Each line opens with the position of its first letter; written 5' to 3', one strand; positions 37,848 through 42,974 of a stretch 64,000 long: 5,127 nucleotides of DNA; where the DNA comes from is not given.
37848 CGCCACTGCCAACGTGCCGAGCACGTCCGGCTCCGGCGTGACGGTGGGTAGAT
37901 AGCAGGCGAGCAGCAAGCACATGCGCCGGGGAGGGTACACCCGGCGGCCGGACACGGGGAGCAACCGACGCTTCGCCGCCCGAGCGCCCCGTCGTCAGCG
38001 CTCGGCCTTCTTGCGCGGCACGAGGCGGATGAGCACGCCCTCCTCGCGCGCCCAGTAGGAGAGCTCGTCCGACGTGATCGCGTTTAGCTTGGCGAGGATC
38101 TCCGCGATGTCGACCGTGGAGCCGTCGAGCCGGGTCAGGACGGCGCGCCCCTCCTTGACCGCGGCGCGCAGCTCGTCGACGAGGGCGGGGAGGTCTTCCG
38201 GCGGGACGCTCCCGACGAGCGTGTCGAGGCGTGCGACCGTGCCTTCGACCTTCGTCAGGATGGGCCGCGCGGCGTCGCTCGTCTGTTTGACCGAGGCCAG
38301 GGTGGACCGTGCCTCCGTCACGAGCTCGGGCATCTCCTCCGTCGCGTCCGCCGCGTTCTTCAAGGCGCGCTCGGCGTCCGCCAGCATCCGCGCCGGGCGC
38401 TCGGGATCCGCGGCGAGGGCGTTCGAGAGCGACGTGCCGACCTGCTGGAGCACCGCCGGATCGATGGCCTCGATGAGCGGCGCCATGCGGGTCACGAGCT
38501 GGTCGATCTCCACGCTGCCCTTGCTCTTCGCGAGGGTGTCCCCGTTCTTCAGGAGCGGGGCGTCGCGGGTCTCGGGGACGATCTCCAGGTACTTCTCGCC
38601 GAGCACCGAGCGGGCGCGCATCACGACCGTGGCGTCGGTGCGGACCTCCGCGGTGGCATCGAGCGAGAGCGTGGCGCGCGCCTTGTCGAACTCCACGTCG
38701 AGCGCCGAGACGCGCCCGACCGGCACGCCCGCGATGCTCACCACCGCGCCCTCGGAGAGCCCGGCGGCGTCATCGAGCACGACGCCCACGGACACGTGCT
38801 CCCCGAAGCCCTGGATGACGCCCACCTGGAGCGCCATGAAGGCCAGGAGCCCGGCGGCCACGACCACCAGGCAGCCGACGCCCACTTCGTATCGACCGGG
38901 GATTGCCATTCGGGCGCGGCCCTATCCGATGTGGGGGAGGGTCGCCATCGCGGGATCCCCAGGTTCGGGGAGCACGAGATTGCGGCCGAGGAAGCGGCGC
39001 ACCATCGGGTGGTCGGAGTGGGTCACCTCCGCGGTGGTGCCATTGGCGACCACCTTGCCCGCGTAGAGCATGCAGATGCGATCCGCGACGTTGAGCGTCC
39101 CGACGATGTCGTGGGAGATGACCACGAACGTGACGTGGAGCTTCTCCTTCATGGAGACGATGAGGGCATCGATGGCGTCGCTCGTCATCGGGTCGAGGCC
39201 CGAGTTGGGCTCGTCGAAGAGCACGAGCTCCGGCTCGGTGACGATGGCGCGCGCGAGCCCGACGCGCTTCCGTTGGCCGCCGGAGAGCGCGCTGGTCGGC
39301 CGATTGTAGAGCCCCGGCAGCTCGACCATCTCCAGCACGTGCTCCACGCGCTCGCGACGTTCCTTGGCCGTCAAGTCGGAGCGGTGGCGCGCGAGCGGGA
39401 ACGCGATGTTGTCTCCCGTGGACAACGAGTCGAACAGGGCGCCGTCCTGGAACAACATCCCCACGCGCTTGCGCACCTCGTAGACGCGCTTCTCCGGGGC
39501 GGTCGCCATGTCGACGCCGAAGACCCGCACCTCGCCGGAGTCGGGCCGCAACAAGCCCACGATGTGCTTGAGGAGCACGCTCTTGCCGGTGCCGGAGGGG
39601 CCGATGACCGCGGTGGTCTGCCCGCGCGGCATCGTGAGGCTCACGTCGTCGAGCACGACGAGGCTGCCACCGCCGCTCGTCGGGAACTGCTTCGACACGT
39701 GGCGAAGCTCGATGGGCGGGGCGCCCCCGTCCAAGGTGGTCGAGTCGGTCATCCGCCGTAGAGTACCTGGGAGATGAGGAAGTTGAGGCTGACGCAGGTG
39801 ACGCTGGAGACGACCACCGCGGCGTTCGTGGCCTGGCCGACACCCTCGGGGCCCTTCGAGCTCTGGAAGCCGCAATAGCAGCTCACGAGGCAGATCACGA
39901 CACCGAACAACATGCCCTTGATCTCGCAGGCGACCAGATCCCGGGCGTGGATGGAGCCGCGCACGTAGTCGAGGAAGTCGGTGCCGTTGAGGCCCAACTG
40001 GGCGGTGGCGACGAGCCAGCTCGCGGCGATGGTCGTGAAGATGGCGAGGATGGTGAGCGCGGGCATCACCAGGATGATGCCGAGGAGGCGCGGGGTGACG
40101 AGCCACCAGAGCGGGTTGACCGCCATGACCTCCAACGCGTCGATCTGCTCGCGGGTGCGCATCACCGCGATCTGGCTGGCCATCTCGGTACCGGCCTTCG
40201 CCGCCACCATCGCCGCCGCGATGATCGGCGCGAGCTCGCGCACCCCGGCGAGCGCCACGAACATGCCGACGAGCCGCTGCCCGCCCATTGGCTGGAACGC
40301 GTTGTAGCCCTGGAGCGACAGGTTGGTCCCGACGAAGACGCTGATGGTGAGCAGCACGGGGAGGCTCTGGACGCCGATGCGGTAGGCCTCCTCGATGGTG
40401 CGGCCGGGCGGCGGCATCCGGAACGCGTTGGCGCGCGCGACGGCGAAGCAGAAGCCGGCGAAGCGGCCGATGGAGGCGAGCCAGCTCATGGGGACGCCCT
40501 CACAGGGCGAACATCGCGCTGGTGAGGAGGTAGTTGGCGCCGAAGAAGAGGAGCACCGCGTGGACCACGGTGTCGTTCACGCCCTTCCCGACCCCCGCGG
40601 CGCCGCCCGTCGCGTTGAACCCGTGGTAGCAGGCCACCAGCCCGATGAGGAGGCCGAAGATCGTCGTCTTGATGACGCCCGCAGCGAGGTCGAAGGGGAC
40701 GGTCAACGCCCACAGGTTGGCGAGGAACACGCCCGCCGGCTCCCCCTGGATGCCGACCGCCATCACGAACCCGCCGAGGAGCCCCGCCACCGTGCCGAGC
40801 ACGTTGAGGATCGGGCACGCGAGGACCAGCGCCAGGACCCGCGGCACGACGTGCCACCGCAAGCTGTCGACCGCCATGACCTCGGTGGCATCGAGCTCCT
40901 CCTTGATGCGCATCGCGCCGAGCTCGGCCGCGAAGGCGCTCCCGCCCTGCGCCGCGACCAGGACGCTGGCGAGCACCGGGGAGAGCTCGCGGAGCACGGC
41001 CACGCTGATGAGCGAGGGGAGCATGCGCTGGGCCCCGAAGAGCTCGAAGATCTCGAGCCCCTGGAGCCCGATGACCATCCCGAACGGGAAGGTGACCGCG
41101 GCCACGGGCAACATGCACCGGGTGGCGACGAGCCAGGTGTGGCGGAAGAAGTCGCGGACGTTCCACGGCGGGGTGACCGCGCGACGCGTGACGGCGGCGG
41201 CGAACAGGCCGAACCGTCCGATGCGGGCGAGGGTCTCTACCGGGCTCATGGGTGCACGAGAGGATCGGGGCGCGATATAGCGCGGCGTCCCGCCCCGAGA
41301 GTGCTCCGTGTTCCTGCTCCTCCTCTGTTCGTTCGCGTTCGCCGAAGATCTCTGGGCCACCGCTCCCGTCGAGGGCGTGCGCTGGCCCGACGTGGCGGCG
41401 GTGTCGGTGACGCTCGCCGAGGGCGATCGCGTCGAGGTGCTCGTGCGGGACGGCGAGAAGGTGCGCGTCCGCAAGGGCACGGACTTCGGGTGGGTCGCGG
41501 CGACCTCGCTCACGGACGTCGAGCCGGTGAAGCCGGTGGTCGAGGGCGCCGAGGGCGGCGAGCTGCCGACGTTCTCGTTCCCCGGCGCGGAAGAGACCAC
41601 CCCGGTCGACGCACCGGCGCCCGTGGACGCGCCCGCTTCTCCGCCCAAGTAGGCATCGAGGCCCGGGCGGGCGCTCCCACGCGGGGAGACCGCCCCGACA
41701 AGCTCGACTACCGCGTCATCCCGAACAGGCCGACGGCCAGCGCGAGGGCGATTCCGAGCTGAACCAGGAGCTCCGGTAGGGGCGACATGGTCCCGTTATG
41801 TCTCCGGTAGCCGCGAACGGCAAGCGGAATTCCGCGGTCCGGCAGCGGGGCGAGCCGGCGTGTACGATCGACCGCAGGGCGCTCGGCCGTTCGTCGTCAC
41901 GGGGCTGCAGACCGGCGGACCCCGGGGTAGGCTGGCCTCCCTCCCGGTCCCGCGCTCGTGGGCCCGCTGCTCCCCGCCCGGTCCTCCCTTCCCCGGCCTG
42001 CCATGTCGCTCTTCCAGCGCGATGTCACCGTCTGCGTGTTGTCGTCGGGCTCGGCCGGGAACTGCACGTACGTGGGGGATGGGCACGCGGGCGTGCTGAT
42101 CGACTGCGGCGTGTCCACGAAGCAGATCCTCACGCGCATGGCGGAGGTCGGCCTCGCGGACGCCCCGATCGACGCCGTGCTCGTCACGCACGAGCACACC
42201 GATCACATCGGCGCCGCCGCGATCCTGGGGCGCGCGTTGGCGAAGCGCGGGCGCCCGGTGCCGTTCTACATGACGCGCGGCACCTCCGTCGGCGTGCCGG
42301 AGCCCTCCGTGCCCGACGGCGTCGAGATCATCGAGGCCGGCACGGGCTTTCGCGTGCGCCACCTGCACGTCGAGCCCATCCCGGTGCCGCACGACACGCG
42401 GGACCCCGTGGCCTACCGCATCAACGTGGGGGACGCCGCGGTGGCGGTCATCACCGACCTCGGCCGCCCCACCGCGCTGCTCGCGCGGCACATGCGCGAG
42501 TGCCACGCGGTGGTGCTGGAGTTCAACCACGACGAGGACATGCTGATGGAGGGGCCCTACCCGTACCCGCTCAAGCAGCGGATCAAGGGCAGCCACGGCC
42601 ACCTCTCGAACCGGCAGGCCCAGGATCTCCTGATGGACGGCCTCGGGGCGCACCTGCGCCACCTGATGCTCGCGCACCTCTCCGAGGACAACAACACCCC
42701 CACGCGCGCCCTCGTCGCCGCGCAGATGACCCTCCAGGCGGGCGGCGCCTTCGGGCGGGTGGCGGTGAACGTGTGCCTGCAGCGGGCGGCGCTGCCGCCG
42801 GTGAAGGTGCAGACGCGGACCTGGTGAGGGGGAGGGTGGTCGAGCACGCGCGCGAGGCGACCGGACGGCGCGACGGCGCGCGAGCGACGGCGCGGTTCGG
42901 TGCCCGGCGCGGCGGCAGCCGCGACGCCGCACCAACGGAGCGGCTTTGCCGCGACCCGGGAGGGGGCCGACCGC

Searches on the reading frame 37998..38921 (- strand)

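Call 44: search_protein_families(library=pfam, proteins=[window:37998-38921:-], max_evalue=0.001)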
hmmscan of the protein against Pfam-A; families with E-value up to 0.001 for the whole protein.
window:37998-38921:- (308 aa): 2 families
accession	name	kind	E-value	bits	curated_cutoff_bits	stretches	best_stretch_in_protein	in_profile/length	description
PF02470.25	MlaD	-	1.2e-14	54.7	25.1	1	44-116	4-80/81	MlaD protein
PF11887.13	Mce4_CUP1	-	1.2e-06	28.7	32.6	1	124-264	5-142/222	Cholesterol uptake porter CUP1 of Mce4, putative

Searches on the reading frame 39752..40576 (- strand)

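Call 44: search_protein_families(library=pfam, proteins=[window:39752-40576:-], max_evalue=0.001)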
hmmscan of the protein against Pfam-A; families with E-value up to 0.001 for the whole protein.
window:39752-40576:- (275 aa): 1 family
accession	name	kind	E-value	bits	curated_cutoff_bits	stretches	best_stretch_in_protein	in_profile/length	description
PF02405.21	MlaE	-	1.9e-65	220.8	22.5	1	61-270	2-211/212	Permease MlaE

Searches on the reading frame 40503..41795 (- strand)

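Call 44: search_protein_families(library=pfam, proteins=[window:40503-41795:-], max_evalue=0.001)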
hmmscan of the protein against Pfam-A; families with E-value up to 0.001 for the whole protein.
window:40503-41795:- (431 aa): 1 family
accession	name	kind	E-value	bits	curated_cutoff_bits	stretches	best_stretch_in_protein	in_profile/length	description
PF02405.21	MlaE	-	2.8e-63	213.8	22.5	1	216-426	1-211/212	Permease MlaE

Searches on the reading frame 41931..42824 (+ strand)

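Call 44: search_protein_families(library=pfam, proteins=[window:41931-42824:+], max_evalue=0.001)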
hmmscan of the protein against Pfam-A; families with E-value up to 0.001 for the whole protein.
window:41931-42824:+ (298 aa): 4 families
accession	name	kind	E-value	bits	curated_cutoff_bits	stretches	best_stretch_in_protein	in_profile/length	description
PF12706.13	Lactamase_B_2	-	1e-18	68.1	27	1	55-234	3-187/200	Beta-lactamase superfamily domain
PF00753.33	Lactamase_B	-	2.1e-15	57.6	22.7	1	42-156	5-133/196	Metallo-beta-lactamase superfamily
PF23023.1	Anti-Pycsar_Apyc1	-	0.00012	22.1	50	1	54-96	31-70/250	Anti-Pycsar protein Apyc1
PF16661.11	Lactamase_B_6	-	0.00067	19.5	27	0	53-116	7-73/193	Metallo-beta-lactamase superfamily domain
